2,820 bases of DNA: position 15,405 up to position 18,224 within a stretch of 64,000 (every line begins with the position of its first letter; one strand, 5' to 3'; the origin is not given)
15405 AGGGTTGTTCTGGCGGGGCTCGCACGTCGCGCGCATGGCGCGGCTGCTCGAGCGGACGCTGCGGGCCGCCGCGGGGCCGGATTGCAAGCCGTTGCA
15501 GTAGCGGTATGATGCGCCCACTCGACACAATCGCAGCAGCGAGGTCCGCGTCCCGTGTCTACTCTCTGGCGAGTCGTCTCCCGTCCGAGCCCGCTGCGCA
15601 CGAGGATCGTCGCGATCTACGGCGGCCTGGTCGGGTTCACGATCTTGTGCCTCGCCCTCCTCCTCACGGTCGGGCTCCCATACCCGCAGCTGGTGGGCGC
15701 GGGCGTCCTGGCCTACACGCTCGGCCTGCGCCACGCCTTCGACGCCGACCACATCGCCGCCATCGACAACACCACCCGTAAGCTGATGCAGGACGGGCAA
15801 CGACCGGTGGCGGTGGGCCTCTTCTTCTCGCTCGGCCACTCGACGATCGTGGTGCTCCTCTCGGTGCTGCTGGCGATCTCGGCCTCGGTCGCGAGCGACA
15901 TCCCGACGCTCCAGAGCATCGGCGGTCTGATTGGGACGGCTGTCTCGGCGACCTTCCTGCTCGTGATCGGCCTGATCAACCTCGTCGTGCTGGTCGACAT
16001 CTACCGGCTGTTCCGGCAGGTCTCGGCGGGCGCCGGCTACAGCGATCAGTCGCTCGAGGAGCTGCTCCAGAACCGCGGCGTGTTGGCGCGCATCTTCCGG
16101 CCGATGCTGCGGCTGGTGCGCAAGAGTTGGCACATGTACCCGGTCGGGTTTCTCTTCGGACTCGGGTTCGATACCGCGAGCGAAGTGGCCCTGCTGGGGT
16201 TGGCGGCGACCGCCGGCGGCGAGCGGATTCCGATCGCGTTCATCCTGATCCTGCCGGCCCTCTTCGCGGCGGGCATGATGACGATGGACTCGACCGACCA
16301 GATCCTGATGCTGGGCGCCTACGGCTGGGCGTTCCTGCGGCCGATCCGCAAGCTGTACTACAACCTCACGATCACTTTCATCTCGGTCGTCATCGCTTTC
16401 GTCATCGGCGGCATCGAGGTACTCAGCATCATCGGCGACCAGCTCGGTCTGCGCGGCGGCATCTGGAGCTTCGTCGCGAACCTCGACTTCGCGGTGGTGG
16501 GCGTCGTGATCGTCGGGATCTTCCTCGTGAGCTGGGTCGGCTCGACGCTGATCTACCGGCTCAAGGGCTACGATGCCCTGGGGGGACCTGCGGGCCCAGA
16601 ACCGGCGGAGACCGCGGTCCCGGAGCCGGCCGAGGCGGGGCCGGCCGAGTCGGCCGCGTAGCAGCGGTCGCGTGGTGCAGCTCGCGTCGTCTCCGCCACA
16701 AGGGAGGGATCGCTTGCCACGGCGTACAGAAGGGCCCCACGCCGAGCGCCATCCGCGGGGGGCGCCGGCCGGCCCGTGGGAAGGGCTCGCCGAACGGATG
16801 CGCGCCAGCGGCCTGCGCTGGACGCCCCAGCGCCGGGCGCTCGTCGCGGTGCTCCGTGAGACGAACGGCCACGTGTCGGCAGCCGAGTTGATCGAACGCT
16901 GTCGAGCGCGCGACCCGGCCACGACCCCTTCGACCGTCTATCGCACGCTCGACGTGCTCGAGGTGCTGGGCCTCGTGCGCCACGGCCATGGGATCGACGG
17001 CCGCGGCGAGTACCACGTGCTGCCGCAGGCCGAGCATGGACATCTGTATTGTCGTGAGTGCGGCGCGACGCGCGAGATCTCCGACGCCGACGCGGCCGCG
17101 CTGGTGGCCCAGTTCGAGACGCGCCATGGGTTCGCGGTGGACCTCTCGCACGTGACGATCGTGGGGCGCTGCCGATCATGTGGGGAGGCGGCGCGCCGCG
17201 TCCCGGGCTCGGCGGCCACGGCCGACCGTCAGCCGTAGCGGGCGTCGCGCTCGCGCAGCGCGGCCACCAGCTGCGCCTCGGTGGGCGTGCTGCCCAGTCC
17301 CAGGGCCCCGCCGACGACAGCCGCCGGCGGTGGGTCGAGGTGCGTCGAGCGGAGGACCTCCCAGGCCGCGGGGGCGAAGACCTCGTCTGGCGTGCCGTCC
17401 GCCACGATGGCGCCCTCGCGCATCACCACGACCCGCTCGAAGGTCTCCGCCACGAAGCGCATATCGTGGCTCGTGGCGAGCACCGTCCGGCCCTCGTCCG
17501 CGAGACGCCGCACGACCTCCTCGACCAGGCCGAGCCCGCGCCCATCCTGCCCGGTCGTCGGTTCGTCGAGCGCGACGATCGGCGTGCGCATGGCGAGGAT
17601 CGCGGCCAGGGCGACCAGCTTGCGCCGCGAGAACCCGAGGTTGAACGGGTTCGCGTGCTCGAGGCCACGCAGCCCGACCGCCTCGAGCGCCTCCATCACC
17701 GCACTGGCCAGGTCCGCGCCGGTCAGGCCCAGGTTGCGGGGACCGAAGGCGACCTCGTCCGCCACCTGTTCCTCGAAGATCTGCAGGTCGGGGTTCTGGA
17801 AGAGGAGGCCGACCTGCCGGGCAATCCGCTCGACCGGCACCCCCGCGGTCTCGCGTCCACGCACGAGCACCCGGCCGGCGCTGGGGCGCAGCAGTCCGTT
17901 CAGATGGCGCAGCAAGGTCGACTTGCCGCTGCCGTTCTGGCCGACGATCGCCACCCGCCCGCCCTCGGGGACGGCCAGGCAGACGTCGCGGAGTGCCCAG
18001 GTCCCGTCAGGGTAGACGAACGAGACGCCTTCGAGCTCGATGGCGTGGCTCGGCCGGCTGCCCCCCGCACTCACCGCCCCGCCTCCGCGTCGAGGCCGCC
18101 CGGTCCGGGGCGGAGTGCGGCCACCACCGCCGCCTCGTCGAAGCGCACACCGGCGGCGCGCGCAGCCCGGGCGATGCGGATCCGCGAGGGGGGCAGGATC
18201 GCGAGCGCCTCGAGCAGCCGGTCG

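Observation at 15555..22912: Nickel/cobalt acquisition island: NiCoT permease, Nur-like Fur regulator, and two tandem ECF modules (cbiMN-Q-O followed by an extra T-A'-A set)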

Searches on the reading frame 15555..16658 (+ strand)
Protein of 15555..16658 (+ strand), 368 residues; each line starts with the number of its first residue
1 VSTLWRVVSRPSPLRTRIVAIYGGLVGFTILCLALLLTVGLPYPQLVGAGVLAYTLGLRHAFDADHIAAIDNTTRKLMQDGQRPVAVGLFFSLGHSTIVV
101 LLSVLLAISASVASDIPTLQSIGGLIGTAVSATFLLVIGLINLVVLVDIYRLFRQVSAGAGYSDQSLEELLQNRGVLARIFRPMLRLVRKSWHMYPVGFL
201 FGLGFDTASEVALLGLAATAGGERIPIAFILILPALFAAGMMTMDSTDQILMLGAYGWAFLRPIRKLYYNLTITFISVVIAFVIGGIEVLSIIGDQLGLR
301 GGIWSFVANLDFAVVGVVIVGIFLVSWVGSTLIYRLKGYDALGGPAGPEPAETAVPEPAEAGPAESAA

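Call 3: search_protein_families(library=pfam, proteins=[window:15555-16658:+], max_evalue=0.01)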
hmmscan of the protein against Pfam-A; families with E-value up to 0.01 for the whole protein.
window:15555-16658:+ (368 aa): 1 family
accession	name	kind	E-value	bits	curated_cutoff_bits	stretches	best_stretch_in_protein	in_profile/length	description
PF03824.22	NicO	-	3.3e-101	338.8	27.7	1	47-332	2-286/287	High-affinity nickel-transport protein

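Call 4: search_protein_families(library=ncbifam, proteins=[window:15555-16658:+], max_evalue=0.001)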
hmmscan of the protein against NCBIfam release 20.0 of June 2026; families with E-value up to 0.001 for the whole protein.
window:15555-16658:+ (368 aa): 2 families
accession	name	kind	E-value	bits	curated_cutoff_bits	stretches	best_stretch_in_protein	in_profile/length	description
TIGR00802.1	nico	subfamily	5.8e-118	393.4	333.05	1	50-327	1-281/281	HoxN/HupN/NixA family nickel/cobalt transporter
NF052500.1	NicTportNicT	equivalog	1.3e-117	392.9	450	1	37-336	35-337/340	Nickel transporter NicT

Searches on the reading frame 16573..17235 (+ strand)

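Call 3: search_protein_families(library=pfam, proteins=[window:16573-17235:+], max_evalue=0.01)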
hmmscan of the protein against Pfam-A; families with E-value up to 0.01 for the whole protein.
window:16573-17235:+ (221 aa): 2 families
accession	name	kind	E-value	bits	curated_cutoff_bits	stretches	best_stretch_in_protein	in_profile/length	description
PF01475.25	FUR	-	6.7e-23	81.6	23.1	1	79-191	2-115/121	Ferric uptake regulator family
PF12840.13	HTH_20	-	1.6e-06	28.4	27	1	85-137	4-50/51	Helix-turn-helix domain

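Call 4: search_protein_families(library=ncbifam, proteins=[window:16573-17235:+], max_evalue=0.001)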
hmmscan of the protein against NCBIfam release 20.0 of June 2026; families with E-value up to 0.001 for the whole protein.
window:16573-17235:+ (221 aa): 8 families
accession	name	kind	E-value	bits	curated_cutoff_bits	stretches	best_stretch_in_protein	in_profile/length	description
NF051892.1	TransRegFurBacil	equivalog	6.4e-18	65.2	220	1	73-206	9-146/149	ferric iron uptake transcriptional regulator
NF052545.1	TransRegPerRClab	equivalog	4.9e-16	59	180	1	73-206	5-137/138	transcriptional regulator PerR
NF008646.0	PRK11639.1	equivalog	5.9e-14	52.1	167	1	79-206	20-149/171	zinc uptake transcriptional repressor Zur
NF051891.1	TransRegFurHelico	equivalog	2.7e-13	50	200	1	72-203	14-145/148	ferric iron uptake transcriptional regulator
NF045678.1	TransRegIrrA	equivalog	1.1e-10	41.5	150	1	72-199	9-133/138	iron response transcriptional regulator IrrA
NF045677.1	FeRespRegIrr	equivalog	3.1e-10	40.2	170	1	74-174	2-102/127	Fur family transcriptional regulator Irr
NF006999.0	PRK09462.1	equivalog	3.6e-10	39.6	146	1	75-202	7-135/148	ferric iron uptake transcriptional regulator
NF047406.1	TransRegPerRTherm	equivalog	5.5e-10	39.6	200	1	82-206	5-128/130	manganese-dependent transcriptional regulator PerR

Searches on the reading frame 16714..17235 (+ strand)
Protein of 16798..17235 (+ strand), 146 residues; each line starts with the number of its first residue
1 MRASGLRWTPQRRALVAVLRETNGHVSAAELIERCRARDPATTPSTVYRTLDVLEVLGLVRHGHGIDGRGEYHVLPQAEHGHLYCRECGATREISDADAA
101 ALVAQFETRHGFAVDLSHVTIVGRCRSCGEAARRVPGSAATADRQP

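Call 11: search_solved_structures(query=window:16798-17235:+, max_evalue=0.001, show_alignments=3)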
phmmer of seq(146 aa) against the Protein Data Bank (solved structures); distinct sequences matched with E-value up to 0.001: 23.
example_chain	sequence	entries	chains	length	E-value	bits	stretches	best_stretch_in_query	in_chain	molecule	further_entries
3eyy_A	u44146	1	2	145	7.5e-22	80.8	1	2-129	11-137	Putative iron uptake regulatory protein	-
2o03_A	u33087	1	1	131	3.6e-18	68.9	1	3-128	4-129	probable Zinc uptake regulation protein FurB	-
5fd5_A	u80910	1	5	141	3.8e-14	55.9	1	4-114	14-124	Ferric uptake regulation protein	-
5fd6_A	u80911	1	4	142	3.9e-14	55.8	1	4-114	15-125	Ferric uptake regulation protein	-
9ire_A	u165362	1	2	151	7.3e-14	54.9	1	2-130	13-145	Ferric uptake regulation protein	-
4raz_A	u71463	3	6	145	2.4e-13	53.3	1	4-115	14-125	DNA-binding transcriptional dual regulator of siderophore biosynthesis and transport(Fur f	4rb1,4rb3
4ray_A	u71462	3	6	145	2.5e-13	53.2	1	4-115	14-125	DNA-binding transcriptional dual regulator of siderophore biosynthesis and transport(Fur f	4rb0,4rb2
8j6w_A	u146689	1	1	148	1.2e-12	51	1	2-127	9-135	Ferric uptake regulation protein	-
4mtd_A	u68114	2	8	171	4e-11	46.1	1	5-131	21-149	Zinc uptake regulation protein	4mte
6d57_A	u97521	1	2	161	9.9e-11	44.8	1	2-132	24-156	Ferric uptake regulation protein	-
4ets_A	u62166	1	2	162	1e-10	44.8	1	2-132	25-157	Ferric uptake regulation protein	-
2w57_A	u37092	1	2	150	5.4e-10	42.4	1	3-130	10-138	FERRIC UPTAKE REGULATION PROTEIN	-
3mwm_A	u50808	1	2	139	9.9e-10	41.5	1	7-131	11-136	Putative metal uptake regulation protein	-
2xig_A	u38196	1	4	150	1.2e-09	41.3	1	2-104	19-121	FERRIC UPTAKE REGULATION PROTEIN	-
6dk4_A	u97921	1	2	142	1.4e-09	41.1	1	5-130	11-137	Ferric uptake regulation protein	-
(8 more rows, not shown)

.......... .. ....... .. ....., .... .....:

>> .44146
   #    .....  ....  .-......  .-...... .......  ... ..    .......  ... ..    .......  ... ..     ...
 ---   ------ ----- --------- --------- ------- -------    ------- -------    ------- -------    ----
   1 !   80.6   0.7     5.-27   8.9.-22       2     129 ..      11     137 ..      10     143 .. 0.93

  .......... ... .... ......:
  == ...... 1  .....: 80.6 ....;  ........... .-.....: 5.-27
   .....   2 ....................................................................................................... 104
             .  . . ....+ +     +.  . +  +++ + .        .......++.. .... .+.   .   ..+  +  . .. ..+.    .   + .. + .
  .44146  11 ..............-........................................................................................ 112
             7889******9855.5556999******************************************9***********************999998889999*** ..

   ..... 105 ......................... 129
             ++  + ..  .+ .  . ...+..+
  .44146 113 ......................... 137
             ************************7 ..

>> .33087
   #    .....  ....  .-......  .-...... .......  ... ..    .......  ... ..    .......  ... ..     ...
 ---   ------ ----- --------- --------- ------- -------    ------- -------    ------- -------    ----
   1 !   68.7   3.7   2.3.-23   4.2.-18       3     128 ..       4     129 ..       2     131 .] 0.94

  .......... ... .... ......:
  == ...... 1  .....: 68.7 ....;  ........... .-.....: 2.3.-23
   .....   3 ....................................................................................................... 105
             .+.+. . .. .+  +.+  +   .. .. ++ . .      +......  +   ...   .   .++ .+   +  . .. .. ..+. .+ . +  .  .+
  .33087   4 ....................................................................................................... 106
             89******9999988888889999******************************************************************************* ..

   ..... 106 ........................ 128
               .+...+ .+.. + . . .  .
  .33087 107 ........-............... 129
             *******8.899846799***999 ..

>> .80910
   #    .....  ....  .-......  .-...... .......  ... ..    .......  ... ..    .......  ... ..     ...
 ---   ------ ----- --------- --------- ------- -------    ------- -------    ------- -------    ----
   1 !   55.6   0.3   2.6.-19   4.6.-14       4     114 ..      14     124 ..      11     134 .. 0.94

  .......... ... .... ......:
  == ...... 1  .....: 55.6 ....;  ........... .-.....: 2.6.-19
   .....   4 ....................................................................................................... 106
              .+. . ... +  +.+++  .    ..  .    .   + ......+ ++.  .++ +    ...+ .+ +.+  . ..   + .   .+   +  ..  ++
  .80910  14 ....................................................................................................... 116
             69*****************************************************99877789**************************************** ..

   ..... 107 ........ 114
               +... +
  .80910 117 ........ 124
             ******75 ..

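Call 67: search_solved_structures(query=A3, max_evalue=0.00001, show_alignments=1)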
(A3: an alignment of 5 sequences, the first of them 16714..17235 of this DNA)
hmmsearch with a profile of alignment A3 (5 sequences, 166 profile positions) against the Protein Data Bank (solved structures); distinct sequences matched with E-value up to 0.00001: 23.
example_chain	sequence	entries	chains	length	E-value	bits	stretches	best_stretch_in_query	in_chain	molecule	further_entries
3eyy_A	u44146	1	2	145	3.1e-28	101.4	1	19-154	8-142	Putative iron uptake regulatory protein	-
9ire_A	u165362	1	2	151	5.2e-19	71.4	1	14-151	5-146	Ferric uptake regulation protein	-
2o03_A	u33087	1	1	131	6.7e-19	71.1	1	23-149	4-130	probable Zinc uptake regulation protein FurB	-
4mtd_A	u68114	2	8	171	3.1e-18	68.9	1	22-155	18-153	Zinc uptake regulation protein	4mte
5fd6_A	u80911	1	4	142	1e-17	67.2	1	16-134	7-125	Ferric uptake regulation protein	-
5fd5_A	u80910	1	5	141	1e-17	67.2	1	16-134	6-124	Ferric uptake regulation protein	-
6d57_A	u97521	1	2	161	2.5e-16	62.7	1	15-154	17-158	Ferric uptake regulation protein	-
4ets_A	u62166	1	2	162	2.5e-16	62.7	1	15-154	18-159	Ferric uptake regulation protein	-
2fe3_A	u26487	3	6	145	3e-15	59.2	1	18-151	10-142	Peroxide operon regulator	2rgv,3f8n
4raz_A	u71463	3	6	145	4.7e-15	58.5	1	17-134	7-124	DNA-binding transcriptional dual regulator of siderophore biosynthesis and transport(Fur f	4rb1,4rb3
4ray_A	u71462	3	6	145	7.9e-15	57.8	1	17-134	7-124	DNA-binding transcriptional dual regulator of siderophore biosynthesis and transport(Fur f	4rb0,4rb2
2xig_A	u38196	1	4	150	1.4e-14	57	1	13-151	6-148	FERRIC UPTAKE REGULATION PROTEIN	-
8j6w_A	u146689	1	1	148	7e-14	54.7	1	20-150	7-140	Ferric uptake regulation protein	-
7dh7_A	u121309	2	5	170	2.3e-13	53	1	15-151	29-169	Transcriptional regulator fur family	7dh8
7vo0_G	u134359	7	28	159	9.6e-13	51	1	27-151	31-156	Putative metal uptake regulation protein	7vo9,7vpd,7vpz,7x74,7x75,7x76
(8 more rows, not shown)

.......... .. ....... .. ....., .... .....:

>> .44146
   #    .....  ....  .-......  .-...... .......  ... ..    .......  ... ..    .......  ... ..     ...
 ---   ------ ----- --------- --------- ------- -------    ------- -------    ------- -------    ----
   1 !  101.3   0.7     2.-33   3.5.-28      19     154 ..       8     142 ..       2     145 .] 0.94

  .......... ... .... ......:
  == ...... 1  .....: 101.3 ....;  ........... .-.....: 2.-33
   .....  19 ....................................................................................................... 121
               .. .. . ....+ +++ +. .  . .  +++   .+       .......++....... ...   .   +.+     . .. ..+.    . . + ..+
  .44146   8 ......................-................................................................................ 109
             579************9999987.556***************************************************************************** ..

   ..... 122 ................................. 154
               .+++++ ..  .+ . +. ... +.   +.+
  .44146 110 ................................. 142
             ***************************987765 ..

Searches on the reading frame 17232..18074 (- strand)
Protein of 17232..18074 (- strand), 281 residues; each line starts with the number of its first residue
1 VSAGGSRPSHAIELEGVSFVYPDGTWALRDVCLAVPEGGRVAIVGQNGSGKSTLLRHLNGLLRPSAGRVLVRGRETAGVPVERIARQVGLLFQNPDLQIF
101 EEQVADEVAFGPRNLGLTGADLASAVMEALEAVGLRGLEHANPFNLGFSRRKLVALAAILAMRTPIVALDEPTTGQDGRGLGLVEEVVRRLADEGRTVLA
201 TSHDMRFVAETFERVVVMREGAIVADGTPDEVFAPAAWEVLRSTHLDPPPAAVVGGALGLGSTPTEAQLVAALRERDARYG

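Call 3: search_protein_families(library=pfam, proteins=[window:17232-18074:-], max_evalue=0.01)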
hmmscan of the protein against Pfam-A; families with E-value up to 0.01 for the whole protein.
window:17232-18074:- (281 aa): 9 families
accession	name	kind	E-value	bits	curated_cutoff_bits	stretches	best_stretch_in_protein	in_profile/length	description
PF00005.33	ABC_tran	-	5.1e-23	82.6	25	1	28-174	1-137/137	ABC transporter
PF13304.12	AAA_21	-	4.6e-08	33.9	27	1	42-97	3-55/304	AAA domain, putative AbiEii toxin, Type IV TA system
PF13555.12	AAA_29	-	4.7e-05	23.5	27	1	34-65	18-49/61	P-loop containing region of AAA domain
PF13191.12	AAA_16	-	0.00013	23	32.6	1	35-132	19-104/167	AAA ATPase domain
PF02463.25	SMC_N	-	0.0003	20.7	40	0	41-57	27-43/220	RecF/RecN/SMC N terminal domain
PF13401.12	AAA_22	-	0.001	19.8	27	1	41-91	8-61/130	AAA domain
PF25199.1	nSTAND_NTPase5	-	0.0014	18.9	34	0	41-82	44-86/145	Novel STAND NTPase 5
PF13476.12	AAA_23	-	0.0018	19.4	27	1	41-59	22-40/201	AAA domain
PF05729.18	NACHT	-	0.0097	16.2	26.7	0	41-59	3-21/167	NACHT domain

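Call 4: search_protein_families(library=ncbifam, proteins=[window:17232-18074:-], max_evalue=0.001)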
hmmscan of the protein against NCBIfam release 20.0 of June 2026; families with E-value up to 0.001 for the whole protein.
window:17232-18074:- (281 aa): 186 families (the best 25 are shown)
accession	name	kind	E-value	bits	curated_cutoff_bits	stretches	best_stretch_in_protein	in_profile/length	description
TIGR04521.1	ECF_ATPase_2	equivalog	3e-64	216.8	330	1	12-254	1-252/279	energy-coupling factor transporter ATPase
TIGR04520.1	ECF_ATPase_1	equivalog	7.1e-59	199.4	315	1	12-257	1-246/269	energy-coupling factor transporter ATPase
NF010171.0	PRK13652.1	equivalog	5.6e-57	192.9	476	1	10-250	2-241/277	cobalt transporter ATP-binding subunit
NF010158.0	PRK13637.1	equivalog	1.6e-53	181.7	390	1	11-245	2-243/287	energy-coupling factor transporter ATPase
TIGR01166.1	cbiO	subfamily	7.8e-53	178.8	211.8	1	21-206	1-188/190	cobalt ABC transporter, ATP-binding protein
NF010157.0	PRK13636.1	equivalog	2.5e-51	174.6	463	1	9-246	3-241/285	cobalt transporter ATP-binding subunit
NF010156.0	PRK13635.1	equivalog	4e-51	173.8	392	1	10-247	4-240/279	energy-coupling factor ABC transporter ATP-binding protein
NF010155.0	PRK13634.1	equivalog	6.3e-50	170.1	413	1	12-249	3-248/290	energy-coupling factor ABC transporter ATP-binding protein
NF010166.0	PRK13646.1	equivalog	1.7e-42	145.7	458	1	12-248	3-247/286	energy-coupling factor transporter ATPase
NF010170.0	PRK13651.1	equivalog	1.5e-40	139.1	432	2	81-235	100-255/308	cobalt transporter ATP-binding subunit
NF010159.0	PRK13638.1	equivalog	2.4e-39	135.3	489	1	28-275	17-264/271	energy-coupling factor ABC transporter ATP-binding protein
NF010153.0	PRK13631.1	equivalog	7.7e-36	123.7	463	1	42-249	56-278/320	cobalt transporter ATP-binding subunit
NF010167.0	PRK13648.1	subfamily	6.4e-35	120.8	241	1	10-249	6-244/269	energy-coupling factor transporter ATPase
TIGR03375.1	type_I_sec_LssB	subfamily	9.8e-35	120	693.1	1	9-234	463-690/696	type I secretion system permease/ATPase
NF010068.0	PRK13548.1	equivalog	1.4e-33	116.1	261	1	24-236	17-234/261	heme ABC transporter ATP-binding protein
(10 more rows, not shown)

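Call 62: search_solved_structures(query=window:17232-18074:-, max_evalue=1e-25)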
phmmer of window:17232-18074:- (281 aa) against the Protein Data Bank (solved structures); distinct sequences matched with E-value up to 1e-25: 80 (the best 60 are shown).
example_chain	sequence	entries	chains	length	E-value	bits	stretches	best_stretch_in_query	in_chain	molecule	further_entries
4mki_B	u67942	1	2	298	1e-49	172.4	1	11-236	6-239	Energy-coupling factor transporter ATP-binding protein EcfA2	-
4huq_A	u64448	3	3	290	3.6e-47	164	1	11-254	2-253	Energy-coupling factor transporter ATP-binding protein EcfA 1 | Energy-coupling factor transporter ATP-binding protein EcfA2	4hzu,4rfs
9kym_B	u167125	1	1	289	4.6e-47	163.7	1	12-254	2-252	Energy-coupling factor transporter ATP-binding protein EcfA2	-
5x3x_A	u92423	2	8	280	2.5e-43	151.4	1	13-249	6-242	Cobalt ABC transporter ATP-binding protein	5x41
5x40_A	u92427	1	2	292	3.5e-43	150.9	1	12-249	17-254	Cobalt ABC transporter ATP-binding protein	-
3gfo_A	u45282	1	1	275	1.5e-41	145.6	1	10-249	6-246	Cobalt import ATP-binding protein cbiO 1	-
5d3m_B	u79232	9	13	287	5.6e-39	137.2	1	11-256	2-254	Energy-coupling factor transporter ATP-binding protein EcfA2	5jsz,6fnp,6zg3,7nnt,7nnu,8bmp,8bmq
8bms_B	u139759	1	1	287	1.5e-38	135.8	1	11-256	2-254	Energy-coupling factor transporter ATP-binding protein EcfA2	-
8bmr_A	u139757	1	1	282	9.9e-37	129.8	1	11-249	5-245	Energy-coupling factor transporter ATP-binding protein EcfA1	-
5d3m_A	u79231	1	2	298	1e-36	129.7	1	10-249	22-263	Energy-coupling factor transporter ATP-binding protein EcfA1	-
5jsz_A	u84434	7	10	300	1e-36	129.7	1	10-249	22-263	Energy-coupling factor transporter ATP-binding protein EcfA1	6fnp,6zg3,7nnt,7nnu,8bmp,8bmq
8bms_A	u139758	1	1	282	2.6e-36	128.4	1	11-249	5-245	Energy-coupling factor transporter ATP-binding protein EcfA1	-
8zpx_B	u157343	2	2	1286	9.3e-36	126.6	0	11-235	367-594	ABC transporter B family member 1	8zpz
9juj_A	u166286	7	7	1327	1e-35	126.4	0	11-235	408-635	ABC transporter B family member 1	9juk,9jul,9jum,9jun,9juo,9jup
8zq4_B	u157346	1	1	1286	6.1e-35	123.9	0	11-235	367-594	ABC transporter B family member 1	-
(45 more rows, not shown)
